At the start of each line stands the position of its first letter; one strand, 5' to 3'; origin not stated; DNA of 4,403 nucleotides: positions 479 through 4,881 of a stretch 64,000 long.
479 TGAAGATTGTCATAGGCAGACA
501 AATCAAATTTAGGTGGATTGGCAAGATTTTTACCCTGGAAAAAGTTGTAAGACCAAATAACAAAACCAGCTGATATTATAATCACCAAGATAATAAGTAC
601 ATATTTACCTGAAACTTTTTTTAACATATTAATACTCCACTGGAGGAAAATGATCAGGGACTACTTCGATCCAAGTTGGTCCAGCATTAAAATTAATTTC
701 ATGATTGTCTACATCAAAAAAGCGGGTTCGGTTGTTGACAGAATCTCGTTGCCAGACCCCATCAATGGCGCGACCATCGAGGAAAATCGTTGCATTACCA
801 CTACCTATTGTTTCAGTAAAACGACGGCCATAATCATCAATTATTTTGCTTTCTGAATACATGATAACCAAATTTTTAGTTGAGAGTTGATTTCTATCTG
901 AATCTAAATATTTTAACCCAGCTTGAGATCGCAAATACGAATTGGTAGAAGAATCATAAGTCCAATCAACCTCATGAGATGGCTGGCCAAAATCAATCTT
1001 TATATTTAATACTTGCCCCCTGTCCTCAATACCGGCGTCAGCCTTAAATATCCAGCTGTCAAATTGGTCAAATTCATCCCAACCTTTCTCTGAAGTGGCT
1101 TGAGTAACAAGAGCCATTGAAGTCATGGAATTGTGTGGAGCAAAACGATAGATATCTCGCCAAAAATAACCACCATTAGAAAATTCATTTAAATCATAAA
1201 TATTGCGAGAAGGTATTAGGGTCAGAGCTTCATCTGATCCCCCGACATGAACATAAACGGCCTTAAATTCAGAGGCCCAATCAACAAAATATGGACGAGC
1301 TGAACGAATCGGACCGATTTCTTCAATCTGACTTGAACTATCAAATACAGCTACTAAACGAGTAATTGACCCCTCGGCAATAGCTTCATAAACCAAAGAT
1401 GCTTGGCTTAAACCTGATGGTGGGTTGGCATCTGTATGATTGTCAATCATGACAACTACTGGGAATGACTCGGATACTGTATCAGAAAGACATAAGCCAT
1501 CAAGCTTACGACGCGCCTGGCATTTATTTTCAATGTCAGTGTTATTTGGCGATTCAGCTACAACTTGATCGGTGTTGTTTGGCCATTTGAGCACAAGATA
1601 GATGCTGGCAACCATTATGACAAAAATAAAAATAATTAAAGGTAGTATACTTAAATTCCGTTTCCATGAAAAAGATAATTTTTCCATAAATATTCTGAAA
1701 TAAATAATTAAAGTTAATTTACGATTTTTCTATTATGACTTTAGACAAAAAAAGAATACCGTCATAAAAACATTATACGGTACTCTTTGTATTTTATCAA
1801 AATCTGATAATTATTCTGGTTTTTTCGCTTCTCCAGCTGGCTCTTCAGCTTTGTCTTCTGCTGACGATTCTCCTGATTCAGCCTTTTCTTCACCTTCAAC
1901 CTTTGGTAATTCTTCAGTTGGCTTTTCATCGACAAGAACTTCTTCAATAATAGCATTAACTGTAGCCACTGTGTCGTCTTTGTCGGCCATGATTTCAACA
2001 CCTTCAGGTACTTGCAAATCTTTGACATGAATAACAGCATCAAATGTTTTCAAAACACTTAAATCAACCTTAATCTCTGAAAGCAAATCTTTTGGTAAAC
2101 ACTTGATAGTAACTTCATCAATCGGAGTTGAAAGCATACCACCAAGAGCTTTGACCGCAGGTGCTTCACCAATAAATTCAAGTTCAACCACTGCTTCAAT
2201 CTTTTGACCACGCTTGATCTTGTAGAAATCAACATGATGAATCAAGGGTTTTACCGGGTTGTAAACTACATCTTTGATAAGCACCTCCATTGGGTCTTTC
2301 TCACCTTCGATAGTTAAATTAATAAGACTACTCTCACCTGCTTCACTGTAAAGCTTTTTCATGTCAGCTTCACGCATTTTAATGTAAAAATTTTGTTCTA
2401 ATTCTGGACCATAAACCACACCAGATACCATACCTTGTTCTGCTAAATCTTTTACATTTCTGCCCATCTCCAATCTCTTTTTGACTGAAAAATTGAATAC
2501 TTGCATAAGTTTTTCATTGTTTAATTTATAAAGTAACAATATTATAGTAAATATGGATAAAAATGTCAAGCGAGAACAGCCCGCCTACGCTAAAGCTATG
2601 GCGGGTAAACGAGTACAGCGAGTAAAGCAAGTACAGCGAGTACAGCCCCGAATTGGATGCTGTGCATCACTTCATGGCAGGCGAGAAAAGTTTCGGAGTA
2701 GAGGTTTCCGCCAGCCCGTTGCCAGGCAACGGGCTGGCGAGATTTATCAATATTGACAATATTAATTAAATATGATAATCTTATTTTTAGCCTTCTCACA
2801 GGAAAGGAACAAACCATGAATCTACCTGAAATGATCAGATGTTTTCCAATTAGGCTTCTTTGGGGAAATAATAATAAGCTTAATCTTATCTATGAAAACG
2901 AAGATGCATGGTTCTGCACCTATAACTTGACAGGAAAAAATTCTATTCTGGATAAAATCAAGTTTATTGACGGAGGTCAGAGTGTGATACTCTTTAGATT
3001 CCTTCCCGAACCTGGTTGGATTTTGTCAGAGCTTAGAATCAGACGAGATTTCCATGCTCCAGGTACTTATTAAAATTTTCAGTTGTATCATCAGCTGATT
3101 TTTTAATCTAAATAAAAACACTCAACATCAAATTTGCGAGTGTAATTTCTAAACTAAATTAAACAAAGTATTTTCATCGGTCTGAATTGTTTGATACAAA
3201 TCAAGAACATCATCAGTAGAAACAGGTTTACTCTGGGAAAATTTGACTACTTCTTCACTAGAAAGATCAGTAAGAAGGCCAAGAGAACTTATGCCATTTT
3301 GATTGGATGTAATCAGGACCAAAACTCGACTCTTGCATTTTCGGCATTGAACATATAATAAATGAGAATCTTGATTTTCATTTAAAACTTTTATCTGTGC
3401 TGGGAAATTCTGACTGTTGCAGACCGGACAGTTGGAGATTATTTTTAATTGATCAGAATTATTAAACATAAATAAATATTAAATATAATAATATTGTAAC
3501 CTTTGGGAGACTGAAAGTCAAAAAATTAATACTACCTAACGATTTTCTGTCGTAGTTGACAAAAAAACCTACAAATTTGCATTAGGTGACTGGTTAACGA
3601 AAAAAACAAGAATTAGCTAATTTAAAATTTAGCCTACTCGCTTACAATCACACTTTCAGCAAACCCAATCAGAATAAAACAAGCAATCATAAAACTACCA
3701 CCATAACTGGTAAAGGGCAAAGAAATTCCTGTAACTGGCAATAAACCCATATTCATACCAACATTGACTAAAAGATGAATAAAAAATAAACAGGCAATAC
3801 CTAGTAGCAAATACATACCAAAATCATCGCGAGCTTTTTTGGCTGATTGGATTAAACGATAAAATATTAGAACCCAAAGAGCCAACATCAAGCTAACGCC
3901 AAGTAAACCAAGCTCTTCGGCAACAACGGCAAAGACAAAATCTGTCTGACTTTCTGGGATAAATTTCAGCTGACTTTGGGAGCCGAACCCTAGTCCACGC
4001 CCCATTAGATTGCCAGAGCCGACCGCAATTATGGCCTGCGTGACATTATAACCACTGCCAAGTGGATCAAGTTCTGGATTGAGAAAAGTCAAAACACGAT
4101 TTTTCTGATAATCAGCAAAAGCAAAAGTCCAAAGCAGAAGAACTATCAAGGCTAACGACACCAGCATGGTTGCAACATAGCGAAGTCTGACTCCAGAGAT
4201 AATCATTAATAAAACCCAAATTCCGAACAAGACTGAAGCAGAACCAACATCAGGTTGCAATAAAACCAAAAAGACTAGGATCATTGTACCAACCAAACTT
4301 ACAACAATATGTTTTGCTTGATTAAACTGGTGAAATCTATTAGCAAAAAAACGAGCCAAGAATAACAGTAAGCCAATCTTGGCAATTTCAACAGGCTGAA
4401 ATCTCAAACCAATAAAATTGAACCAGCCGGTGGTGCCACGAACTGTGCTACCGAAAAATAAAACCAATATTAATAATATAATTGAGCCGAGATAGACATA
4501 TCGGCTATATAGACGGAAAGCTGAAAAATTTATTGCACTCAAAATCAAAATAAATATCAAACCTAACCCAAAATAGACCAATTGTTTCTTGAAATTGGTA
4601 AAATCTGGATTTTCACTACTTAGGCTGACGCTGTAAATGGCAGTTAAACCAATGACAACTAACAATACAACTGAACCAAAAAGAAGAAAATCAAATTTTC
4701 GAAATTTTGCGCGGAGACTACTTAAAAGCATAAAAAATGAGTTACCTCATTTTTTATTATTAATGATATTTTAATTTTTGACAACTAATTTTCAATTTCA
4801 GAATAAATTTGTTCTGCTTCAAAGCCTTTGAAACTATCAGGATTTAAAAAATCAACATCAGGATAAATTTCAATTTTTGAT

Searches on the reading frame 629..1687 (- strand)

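Call 40: search_protein_families(library=pfam, proteins=[window:629-1687:-], max_evalue=0.01)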
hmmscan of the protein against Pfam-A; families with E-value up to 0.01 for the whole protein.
window:629-1687:- (352 aa): 2 families
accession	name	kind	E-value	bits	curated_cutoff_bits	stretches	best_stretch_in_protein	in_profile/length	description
PF11258.13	DUF3048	-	3.5e-43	147.7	25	1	68-203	8-147/148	Protein of unknown function (DUF3048) N-terminal domain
PF17479.7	DUF3048_C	-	1.3e-23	84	25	1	231-340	3-114/114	Protein of unknown function (DUF3048) C-terminal domain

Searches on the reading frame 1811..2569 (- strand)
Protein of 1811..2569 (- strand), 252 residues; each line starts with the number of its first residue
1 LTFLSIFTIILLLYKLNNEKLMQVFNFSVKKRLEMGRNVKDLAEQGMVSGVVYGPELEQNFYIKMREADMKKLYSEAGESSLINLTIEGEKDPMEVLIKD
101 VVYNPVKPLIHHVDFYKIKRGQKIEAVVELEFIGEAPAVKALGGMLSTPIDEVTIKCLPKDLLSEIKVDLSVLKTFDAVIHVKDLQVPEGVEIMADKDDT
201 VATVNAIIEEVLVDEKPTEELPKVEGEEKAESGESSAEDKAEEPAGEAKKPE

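Call 40: search_protein_families(library=pfam, proteins=[window:1811-2569:-], max_evalue=0.01)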
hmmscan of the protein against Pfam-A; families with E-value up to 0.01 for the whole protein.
window:1811-2569:- (252 aa): 2 families
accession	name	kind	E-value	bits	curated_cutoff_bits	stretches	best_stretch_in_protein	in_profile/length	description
PF14693.11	Ribosomal_TL5_C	-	7.9e-22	77.9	27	1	123-206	1-82/84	Ribosomal protein TL5, C-terminal domain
PF01386.24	Ribosomal_L25p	-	1e-15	58.4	23.6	1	29-115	3-82/82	Ribosomal L25p family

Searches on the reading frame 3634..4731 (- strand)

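Call 40: search_protein_families(library=pfam, proteins=[window:3634-4731:-], max_evalue=0.01)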
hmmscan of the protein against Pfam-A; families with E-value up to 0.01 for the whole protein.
window:3634-4731:- (365 aa): 1 family
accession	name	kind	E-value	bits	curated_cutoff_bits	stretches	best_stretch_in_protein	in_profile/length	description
PF01098.24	FTSW_RODA_SPOVE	-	1.3e-90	304.4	26.4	1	17-361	4-350/356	Cell cycle protein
